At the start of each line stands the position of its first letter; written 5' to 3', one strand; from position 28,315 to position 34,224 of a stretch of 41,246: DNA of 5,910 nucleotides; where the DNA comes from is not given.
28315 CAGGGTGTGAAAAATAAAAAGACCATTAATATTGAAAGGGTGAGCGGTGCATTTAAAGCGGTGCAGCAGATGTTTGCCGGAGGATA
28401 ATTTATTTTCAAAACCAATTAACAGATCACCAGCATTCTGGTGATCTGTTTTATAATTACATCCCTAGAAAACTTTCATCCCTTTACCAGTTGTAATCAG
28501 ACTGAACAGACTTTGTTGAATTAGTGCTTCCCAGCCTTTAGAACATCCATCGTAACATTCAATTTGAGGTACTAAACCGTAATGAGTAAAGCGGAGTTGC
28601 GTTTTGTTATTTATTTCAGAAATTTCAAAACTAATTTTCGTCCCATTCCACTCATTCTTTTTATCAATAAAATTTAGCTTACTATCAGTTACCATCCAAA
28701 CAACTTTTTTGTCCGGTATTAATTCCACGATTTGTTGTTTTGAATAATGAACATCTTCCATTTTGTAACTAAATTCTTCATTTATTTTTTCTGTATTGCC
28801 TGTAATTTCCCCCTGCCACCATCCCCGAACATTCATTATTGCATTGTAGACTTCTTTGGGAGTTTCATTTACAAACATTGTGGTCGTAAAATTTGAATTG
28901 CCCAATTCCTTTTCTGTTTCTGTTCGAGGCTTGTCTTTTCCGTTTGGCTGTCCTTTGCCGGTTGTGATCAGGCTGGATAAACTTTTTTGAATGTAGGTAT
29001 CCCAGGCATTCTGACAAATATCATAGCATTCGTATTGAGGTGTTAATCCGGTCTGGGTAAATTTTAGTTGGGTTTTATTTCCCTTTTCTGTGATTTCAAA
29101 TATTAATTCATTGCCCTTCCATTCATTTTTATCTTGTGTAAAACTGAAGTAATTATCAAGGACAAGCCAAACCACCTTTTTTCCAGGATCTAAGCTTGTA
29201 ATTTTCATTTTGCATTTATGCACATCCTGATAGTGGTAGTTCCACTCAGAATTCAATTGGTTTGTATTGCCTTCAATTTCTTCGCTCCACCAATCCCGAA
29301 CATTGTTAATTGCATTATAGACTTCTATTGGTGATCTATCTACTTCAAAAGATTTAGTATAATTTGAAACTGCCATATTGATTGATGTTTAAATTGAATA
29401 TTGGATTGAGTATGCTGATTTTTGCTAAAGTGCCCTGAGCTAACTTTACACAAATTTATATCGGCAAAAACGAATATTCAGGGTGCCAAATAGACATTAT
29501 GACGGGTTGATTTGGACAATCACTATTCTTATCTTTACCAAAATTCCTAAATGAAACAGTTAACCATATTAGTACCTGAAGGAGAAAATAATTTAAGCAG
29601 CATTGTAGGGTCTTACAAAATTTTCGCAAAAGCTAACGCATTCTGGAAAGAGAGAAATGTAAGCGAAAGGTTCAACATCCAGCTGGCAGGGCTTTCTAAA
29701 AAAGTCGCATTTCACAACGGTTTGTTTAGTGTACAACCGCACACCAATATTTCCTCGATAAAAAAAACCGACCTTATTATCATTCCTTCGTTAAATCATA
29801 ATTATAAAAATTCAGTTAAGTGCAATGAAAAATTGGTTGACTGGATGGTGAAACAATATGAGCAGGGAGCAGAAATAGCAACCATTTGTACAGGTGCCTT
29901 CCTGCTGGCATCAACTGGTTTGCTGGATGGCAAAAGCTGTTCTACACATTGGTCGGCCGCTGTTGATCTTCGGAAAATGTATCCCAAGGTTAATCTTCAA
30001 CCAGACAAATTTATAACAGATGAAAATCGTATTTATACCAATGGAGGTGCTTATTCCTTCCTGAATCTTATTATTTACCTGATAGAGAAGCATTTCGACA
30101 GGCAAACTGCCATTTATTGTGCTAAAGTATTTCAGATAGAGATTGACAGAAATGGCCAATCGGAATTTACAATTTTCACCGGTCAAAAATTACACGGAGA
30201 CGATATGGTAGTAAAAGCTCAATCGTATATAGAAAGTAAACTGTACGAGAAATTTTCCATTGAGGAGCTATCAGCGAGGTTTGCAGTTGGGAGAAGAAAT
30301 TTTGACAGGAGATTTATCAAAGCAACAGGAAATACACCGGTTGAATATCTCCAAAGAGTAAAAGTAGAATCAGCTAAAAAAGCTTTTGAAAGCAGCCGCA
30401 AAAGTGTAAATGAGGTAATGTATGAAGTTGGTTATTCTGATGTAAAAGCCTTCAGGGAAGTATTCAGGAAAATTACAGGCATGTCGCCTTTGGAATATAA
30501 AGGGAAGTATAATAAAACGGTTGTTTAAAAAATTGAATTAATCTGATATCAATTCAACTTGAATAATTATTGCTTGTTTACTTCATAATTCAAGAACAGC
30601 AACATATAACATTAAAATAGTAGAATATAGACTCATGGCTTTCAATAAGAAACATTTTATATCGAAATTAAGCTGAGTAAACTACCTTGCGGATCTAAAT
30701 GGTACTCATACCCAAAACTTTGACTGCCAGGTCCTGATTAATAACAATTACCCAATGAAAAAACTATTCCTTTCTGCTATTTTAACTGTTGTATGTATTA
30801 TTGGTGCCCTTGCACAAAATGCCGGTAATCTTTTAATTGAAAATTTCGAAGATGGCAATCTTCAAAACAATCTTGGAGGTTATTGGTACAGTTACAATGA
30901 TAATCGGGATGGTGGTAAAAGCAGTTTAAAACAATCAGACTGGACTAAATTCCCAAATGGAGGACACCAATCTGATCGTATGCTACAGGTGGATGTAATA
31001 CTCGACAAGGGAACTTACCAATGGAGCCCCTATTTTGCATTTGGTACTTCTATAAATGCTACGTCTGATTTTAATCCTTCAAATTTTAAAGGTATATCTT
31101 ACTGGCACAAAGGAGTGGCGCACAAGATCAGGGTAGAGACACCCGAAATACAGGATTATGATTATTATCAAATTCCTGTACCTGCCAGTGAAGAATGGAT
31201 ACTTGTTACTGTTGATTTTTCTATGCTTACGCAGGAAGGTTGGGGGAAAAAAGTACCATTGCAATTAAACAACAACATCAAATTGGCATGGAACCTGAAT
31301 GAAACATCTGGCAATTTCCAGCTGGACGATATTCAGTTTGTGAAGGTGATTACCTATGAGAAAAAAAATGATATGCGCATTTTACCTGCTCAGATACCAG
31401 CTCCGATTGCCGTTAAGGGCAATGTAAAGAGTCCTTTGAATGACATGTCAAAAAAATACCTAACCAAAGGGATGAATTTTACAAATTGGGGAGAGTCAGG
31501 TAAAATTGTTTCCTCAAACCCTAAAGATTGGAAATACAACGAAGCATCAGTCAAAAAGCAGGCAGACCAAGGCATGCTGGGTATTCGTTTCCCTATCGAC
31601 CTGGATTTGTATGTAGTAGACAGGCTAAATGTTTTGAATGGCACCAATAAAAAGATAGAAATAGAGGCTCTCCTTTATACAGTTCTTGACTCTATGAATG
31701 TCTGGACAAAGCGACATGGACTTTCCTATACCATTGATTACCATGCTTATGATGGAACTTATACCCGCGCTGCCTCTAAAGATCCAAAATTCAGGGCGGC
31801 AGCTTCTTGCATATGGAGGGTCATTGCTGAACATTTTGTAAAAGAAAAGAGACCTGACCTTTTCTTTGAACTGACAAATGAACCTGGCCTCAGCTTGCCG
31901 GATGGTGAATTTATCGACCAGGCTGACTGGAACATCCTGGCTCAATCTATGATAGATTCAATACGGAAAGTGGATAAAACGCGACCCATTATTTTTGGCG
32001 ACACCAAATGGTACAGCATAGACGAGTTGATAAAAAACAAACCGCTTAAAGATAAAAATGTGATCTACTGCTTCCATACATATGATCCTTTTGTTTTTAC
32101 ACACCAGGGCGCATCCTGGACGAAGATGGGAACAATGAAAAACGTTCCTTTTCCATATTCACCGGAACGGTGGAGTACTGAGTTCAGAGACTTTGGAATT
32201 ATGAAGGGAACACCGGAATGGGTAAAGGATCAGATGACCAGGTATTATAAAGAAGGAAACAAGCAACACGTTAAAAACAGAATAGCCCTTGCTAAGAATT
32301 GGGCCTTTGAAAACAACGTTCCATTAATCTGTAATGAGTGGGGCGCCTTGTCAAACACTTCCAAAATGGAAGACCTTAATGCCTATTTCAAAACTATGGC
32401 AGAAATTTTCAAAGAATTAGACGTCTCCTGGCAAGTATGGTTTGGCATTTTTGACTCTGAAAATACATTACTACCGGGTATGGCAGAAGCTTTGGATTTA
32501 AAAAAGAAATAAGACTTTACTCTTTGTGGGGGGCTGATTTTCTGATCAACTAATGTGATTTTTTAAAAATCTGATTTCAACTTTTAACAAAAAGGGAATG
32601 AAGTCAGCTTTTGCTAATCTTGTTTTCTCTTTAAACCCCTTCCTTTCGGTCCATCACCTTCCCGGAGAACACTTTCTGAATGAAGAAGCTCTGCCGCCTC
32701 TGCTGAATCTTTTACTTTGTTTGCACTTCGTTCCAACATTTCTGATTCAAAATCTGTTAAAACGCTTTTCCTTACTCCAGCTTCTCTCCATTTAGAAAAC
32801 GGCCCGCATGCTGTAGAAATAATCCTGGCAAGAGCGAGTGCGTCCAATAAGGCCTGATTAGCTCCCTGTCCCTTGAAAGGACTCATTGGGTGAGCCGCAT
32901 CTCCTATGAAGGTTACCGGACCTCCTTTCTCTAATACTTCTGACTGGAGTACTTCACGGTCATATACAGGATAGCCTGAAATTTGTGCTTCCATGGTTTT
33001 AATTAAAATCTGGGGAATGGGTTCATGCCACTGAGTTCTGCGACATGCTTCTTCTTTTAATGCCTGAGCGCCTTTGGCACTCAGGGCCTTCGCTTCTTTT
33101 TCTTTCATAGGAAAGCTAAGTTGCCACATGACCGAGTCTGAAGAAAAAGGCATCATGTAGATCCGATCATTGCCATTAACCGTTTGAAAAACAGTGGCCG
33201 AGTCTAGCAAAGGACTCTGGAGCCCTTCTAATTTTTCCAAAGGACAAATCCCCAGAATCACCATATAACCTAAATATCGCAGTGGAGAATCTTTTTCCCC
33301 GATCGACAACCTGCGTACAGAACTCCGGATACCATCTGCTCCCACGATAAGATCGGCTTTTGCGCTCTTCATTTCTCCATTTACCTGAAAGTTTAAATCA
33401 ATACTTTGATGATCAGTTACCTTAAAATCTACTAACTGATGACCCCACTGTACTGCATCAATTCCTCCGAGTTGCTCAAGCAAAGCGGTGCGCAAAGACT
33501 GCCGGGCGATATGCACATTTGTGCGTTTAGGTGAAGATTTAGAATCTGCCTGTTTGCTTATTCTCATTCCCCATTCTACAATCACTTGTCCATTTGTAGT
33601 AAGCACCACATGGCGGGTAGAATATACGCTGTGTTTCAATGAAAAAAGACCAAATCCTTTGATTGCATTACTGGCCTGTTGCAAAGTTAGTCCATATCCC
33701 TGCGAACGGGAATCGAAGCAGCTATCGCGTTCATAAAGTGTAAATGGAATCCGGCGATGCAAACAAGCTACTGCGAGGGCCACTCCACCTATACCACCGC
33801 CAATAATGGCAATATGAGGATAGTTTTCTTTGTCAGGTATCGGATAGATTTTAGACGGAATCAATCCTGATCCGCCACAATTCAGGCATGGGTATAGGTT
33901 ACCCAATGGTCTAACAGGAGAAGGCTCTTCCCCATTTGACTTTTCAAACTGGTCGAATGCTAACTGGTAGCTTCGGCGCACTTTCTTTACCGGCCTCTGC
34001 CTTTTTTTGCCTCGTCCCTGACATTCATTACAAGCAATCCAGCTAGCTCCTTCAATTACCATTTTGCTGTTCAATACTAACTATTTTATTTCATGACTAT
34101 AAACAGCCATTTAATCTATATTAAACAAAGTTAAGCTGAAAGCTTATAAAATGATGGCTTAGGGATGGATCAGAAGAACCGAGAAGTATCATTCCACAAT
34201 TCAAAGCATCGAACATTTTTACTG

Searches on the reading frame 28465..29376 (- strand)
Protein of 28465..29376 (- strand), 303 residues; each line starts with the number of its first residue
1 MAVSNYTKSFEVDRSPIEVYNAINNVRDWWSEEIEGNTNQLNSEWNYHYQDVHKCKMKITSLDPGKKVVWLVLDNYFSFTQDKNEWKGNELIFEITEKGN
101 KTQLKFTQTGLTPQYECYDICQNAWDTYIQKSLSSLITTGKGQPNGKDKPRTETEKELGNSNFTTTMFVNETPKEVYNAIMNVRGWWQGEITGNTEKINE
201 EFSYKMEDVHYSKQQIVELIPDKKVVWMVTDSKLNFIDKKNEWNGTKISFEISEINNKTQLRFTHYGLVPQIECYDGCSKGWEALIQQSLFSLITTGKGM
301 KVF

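Call 16: search_protein_families(library=pfam, proteins=[window:28465-29376:-], max_evalue=0.001)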
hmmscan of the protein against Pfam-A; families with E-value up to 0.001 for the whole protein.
window:28465-29376:- (303 aa): 1 family
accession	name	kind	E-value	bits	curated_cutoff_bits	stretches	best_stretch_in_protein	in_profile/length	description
PF08327.17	AHSA1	-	2.6e-14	54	22.1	2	172-288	3-118/125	Activator of Hsp90 ATPase homolog 1-like protein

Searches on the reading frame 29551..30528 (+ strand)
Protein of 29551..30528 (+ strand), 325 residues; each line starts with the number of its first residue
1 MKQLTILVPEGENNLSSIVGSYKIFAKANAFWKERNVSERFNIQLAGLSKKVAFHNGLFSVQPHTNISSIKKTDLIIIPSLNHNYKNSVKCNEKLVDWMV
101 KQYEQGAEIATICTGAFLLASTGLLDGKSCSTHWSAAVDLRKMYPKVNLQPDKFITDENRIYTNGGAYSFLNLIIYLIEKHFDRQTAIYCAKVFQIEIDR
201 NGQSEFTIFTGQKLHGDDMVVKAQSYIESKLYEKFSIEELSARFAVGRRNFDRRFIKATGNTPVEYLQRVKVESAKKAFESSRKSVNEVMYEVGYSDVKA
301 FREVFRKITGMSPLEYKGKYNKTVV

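Call 16: search_protein_families(library=pfam, proteins=[window:29551-30528:+], max_evalue=0.001)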
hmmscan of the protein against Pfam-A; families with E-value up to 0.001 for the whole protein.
window:29551-30528:+ (325 aa): 3 families
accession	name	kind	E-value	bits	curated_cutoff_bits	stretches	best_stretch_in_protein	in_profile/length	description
PF12833.13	HTH_18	-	3.3e-19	69.4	33.6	1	240-317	1-78/80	Helix-turn-helix domain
PF01965.30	DJ-1_PfpI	-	5.3e-13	49.6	26.6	1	41-170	28-155/165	DJ-1/PfpI family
PF00165.29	HTH_AraC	-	1.1e-11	45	26.6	1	281-316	6-40/42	Bacterial regulatory helix-turn-helix proteins, AraC family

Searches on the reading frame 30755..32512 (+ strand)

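Call 16: search_protein_families(library=pfam, proteins=[window:30755-32512:+], max_evalue=0.001)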
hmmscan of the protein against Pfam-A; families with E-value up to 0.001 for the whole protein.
window:30755-32512:+ (585 aa): 1 family
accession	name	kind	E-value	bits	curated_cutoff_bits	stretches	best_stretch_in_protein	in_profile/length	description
PF00150.24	Cellulase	-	3.4e-30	105.9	23.5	1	261-562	22-266/272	Cellulase (glycosyl hydrolase family 5)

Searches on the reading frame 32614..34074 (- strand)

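Call 16: search_protein_families(library=pfam, proteins=[window:32614-34074:-], max_evalue=0.001)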
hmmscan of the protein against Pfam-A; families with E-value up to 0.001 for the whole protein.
window:32614-34074:- (486 aa): 1 family
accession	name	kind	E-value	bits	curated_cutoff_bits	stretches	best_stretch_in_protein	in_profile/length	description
PF01494.25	FAD_binding_3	-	6e-16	59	22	1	88-420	4-319/349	FAD binding domain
